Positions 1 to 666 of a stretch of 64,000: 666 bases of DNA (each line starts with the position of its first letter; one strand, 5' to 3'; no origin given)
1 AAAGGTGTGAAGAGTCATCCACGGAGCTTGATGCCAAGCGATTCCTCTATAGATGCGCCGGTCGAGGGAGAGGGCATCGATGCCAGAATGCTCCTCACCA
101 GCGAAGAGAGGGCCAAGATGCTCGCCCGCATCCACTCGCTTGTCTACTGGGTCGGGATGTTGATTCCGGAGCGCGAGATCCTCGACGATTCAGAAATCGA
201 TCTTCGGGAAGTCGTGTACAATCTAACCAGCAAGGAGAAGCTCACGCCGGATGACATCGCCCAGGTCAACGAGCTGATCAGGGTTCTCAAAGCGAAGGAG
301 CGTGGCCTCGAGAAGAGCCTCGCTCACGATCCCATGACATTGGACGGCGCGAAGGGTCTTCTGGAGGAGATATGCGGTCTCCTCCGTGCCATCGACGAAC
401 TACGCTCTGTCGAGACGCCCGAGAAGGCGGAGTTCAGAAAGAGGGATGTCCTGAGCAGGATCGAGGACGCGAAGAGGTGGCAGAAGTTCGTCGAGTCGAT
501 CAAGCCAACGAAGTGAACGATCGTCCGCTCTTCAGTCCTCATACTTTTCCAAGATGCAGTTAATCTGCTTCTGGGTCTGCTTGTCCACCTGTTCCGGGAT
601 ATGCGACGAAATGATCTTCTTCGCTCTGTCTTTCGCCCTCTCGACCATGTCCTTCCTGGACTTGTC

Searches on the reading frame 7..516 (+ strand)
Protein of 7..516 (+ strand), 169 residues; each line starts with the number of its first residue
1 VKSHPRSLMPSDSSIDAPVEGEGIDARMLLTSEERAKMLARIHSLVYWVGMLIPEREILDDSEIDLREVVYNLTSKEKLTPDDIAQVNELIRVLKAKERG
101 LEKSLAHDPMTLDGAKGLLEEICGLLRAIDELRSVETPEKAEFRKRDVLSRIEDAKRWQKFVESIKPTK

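Call 53: search_protein_families(library=padloc, alignment_id=A4, max_evalue=0.00001)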
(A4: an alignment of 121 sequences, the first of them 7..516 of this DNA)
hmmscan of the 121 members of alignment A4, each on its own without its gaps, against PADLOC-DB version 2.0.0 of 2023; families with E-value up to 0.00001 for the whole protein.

A. member 1, window:7-516:+ (169 aa): 0 families

B. families by the number of members that match (of 121 scanned): 35 families (the first 25 are shown)
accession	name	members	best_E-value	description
PDLC01973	CARF_m1--CARF_PIN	2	1.1e-29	-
PDLC03707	HEase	1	1.1e-37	homing endonuclease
PDLC01971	CARF_m1--CARF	1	1e-31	-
PDLC04135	mad3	1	3.2e-29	mads_3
PDLC01972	CARF_m1--CARF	1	6.5e-28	-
PDLC00944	Cas4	1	4.2e-25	Cas4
PDLC00943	Cas4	1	7.7e-25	CRISPR-associated protein Cas4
PDLC01250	Cas4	1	2.4e-24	"CAS-I,CAS-II,CAS-III,CAS-IV,CAS-V,CAS-VI; acquisition_associated"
PDLC01068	CARF_PIN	1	5.3e-24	CARF+PIN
PDLC02905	pVip-kinase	1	2.4e-21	Viperin-kinase fusion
PDLC01447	Cas4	1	3.3e-21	"CAS-I,CAS-II,CAS-III,CAS-IV,CAS-V,CAS-VI; acquisition_associated"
PDLC04134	mad2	1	8.2e-21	mads_2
PDLC02034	Cas4d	1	1.1e-19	-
PDLC01773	Cas4c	1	1.4e-15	-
PDLC01169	TPR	1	2.7e-15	TPR repeats containing protein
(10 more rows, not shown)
